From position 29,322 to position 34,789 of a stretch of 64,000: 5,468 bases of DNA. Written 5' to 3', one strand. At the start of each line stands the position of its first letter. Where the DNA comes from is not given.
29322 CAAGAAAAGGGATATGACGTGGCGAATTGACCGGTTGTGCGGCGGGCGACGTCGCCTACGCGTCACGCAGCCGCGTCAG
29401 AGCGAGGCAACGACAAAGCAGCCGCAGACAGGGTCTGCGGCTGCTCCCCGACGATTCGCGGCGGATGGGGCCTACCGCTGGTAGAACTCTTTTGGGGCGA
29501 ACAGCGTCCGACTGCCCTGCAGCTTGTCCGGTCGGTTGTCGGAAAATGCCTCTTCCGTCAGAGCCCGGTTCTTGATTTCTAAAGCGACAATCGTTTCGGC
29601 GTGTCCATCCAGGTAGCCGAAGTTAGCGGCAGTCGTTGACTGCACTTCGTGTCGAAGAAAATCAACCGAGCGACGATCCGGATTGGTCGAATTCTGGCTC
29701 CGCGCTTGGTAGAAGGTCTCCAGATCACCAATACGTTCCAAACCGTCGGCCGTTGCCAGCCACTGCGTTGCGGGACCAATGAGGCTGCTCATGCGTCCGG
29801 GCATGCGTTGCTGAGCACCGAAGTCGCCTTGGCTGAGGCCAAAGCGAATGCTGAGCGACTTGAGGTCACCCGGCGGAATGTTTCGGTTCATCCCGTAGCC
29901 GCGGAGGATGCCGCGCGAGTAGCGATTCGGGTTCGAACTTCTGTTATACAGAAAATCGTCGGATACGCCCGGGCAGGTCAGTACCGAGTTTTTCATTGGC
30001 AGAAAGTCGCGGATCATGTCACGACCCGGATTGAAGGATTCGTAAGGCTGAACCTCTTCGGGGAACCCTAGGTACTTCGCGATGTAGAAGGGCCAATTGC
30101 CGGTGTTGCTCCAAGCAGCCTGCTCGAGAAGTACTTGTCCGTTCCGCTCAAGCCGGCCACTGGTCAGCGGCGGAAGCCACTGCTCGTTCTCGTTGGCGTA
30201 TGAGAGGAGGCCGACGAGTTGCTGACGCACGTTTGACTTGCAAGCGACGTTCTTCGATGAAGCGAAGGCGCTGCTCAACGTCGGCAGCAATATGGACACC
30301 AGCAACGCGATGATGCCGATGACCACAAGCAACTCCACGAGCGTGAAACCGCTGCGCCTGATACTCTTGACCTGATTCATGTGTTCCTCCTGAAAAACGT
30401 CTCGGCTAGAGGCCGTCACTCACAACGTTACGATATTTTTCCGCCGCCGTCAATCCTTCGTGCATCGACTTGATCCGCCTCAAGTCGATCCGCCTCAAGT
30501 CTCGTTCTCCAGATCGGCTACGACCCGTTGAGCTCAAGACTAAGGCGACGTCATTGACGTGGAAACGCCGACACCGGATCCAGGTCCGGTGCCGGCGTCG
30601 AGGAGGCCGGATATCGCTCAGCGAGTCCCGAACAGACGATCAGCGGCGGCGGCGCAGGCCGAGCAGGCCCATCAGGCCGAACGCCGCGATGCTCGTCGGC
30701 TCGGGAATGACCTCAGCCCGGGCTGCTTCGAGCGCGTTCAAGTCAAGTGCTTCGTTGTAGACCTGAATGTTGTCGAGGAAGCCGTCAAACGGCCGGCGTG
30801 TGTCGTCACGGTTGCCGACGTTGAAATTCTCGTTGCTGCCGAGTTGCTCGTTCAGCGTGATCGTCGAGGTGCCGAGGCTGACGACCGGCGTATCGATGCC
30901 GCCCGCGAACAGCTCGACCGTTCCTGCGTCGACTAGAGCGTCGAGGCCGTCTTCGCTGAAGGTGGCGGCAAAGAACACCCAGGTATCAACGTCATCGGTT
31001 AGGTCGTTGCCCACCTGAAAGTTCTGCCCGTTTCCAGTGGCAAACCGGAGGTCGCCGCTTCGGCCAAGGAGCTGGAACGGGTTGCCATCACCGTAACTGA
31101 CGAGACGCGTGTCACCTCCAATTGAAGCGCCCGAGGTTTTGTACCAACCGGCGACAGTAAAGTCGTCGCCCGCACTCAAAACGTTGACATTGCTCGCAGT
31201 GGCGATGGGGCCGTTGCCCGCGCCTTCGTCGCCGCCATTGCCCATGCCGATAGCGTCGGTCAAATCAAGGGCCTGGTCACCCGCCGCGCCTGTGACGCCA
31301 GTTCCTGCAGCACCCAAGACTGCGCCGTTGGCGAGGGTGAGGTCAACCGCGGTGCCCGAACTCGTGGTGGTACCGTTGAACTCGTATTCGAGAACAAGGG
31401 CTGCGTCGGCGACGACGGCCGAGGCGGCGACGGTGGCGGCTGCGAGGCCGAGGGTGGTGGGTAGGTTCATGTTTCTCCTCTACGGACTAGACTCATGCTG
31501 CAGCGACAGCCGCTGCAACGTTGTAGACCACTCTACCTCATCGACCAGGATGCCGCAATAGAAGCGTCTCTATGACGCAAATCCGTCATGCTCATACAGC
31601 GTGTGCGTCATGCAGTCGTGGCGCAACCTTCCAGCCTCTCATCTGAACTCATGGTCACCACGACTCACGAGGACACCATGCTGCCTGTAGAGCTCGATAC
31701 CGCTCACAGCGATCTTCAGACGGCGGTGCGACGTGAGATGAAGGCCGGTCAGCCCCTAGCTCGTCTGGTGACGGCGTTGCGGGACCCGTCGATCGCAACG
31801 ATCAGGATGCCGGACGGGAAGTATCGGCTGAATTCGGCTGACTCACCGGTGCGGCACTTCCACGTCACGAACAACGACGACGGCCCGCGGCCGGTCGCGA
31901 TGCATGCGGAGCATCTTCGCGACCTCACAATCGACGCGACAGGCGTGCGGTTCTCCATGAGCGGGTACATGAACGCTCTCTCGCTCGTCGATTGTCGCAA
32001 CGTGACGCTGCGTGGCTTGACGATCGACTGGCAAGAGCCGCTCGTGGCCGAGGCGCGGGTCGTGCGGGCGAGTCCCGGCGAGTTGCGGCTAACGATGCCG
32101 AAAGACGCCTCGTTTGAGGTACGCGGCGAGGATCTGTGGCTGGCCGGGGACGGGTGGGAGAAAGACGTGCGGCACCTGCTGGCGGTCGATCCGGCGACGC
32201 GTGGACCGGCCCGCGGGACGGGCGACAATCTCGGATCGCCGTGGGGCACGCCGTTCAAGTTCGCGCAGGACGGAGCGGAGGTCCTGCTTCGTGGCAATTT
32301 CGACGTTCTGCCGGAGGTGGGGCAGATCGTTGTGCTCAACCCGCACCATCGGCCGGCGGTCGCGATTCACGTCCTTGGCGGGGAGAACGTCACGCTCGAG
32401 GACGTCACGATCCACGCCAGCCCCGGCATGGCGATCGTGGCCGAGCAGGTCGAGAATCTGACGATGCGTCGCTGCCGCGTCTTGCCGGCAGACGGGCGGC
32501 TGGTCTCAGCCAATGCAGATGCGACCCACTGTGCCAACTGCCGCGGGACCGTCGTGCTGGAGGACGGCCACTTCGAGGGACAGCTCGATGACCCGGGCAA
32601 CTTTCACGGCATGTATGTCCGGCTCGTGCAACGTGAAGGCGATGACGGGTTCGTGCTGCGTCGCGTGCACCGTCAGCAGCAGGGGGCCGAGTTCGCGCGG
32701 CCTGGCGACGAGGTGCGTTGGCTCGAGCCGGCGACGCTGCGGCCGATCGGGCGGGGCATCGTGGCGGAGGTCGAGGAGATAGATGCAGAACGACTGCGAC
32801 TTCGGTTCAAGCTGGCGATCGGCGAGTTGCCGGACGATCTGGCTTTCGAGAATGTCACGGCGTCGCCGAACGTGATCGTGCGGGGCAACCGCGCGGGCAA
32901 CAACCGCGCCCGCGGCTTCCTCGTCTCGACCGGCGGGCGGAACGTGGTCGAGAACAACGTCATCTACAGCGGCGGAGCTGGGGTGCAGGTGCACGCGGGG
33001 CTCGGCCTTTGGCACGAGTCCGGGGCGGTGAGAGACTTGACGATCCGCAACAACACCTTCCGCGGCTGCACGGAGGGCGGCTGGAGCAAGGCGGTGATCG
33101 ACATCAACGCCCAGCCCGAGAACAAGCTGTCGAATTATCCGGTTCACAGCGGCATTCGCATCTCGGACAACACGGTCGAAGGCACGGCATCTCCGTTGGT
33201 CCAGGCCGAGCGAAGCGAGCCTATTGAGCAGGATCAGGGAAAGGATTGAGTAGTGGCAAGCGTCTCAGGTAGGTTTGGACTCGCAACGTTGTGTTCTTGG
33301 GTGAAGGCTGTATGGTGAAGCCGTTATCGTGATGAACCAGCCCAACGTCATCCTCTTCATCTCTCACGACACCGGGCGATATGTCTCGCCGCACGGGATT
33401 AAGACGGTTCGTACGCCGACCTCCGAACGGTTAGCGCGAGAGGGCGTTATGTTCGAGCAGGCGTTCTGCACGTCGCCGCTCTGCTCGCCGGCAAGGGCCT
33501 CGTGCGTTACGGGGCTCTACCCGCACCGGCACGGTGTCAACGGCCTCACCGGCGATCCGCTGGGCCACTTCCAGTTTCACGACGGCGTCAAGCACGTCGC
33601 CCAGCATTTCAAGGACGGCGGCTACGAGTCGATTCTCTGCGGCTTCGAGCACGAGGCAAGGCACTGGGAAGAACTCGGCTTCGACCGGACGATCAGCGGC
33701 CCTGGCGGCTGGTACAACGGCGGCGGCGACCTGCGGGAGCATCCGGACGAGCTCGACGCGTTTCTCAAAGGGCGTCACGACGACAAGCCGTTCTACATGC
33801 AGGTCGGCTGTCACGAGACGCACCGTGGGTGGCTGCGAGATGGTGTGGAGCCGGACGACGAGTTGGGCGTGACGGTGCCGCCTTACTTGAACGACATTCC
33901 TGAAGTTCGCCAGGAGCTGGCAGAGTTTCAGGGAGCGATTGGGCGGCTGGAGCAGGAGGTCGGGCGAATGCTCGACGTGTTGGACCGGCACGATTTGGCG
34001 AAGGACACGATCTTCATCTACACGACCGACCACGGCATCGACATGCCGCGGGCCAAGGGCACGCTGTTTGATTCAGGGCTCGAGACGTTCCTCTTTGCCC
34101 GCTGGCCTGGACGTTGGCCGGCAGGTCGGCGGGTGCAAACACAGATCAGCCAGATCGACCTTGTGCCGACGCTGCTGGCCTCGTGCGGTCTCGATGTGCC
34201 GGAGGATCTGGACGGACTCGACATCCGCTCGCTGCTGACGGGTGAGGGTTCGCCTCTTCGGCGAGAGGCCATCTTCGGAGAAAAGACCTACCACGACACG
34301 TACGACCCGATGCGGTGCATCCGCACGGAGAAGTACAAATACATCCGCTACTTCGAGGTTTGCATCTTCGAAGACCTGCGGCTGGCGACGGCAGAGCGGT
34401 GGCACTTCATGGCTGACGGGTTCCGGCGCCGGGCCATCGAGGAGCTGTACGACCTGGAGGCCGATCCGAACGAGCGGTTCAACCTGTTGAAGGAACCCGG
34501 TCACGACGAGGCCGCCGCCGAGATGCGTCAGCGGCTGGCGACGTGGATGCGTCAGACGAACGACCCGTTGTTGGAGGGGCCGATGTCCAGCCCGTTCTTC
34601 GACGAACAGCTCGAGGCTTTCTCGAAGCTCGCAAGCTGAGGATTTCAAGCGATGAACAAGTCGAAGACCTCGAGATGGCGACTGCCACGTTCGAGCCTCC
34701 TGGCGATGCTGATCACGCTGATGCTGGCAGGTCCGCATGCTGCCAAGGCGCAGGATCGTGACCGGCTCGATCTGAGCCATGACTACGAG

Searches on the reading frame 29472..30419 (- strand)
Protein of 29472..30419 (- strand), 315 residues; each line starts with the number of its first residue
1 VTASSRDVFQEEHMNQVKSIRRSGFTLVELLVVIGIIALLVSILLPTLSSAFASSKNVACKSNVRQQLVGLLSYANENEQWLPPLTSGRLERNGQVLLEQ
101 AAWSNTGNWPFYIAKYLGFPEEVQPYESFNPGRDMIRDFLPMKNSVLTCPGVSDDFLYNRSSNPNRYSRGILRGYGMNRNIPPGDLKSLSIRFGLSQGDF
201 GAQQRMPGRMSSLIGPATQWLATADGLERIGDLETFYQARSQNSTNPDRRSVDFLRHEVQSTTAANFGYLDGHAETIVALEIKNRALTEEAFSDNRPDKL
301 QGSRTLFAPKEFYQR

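Call 15: search_protein_families(library=pfam, proteins=[window:29472-30419:-], max_evalue=0.001)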
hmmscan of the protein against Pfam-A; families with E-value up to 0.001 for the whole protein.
window:29472-30419:- (315 aa): 1 family
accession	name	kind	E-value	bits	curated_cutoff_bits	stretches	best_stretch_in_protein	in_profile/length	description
PF07963.17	N_methyl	-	4e-06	26.6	21.2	1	21-45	3-27/27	Prokaryotic N-terminal methylation motif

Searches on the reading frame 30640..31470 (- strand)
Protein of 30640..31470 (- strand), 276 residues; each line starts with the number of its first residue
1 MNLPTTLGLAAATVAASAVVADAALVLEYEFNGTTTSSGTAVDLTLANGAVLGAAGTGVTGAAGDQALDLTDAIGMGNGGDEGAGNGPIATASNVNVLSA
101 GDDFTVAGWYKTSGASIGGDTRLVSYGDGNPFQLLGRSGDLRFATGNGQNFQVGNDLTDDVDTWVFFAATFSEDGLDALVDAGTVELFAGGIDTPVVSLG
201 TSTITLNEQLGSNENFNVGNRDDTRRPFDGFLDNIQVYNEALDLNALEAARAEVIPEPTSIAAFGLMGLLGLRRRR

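Call 15: search_protein_families(library=pfam, proteins=[window:30640-31470:-], max_evalue=0.001)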
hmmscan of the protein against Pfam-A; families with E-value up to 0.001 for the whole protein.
window:30640-31470:- (276 aa): 1 family
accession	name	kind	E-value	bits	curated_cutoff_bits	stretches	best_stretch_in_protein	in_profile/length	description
PF13385.13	Laminin_G_3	-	9.6e-12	45.7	27.6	1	89-243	7-146/151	Concanavalin A-like lectin/glucanases superfamily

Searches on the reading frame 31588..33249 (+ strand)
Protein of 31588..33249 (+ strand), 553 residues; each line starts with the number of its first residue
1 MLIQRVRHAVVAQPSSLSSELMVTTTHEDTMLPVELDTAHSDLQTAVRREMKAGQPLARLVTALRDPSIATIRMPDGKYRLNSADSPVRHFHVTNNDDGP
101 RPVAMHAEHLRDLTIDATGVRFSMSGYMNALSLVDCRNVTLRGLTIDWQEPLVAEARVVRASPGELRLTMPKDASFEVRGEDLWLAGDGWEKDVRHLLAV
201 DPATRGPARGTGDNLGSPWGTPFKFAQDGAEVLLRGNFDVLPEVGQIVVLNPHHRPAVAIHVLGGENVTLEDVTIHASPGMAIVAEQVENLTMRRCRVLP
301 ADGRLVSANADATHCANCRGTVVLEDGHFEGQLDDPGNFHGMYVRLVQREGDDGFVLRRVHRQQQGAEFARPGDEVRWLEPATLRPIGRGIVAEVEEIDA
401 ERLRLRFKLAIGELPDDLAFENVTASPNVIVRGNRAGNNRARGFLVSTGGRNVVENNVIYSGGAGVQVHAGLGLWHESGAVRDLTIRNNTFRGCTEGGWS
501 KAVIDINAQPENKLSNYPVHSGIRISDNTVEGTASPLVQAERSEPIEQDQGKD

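Call 15: search_protein_families(library=pfam, proteins=[window:31588-33249:+], max_evalue=0.001)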
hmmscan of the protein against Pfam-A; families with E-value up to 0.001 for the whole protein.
window:31588-33249:+ (553 aa): 4 families
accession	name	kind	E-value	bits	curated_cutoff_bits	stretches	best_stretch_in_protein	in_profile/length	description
PF13229.12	Beta_helix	-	3.5e-12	46.7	25.9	1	423-498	74-141/158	Right handed beta helix region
PF23764.1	Beta-barrel_GLAA-B_II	-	2.7e-09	37.5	28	1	358-410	5-56/67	GLAA-B beta-barrel domain II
PF23763.2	Beta-barrel_GLAA-B_I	-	5.2e-08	33.4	28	1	154-248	1-95/95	GLAA-B beta-barrel domain I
PF05048.19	NosD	-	5.3e-06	26.5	23.6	1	424-515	44-124/212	Periplasmic copper-binding protein (NosD)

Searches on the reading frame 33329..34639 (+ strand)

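Call 15: search_protein_families(library=pfam, proteins=[window:33329-34639:+], max_evalue=0.001)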
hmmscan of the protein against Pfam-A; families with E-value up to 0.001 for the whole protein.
window:33329-34639:+ (436 aa): 3 families
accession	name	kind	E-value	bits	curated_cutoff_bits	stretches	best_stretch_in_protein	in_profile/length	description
PF00884.28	Sulfatase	-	1.1e-33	117.3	25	1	5-284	1-297/301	Sulfatase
PF16347.10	SGSH_C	-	1.8e-18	67.6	29.3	1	245-344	10-112/154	N-sulphoglucosamine sulphohydrolase, C-terminal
PF01663.27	Phosphodiest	-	5.4e-08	33.3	23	1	18-238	13-222/342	Type I phosphodiesterase / nucleotide pyrophosphatase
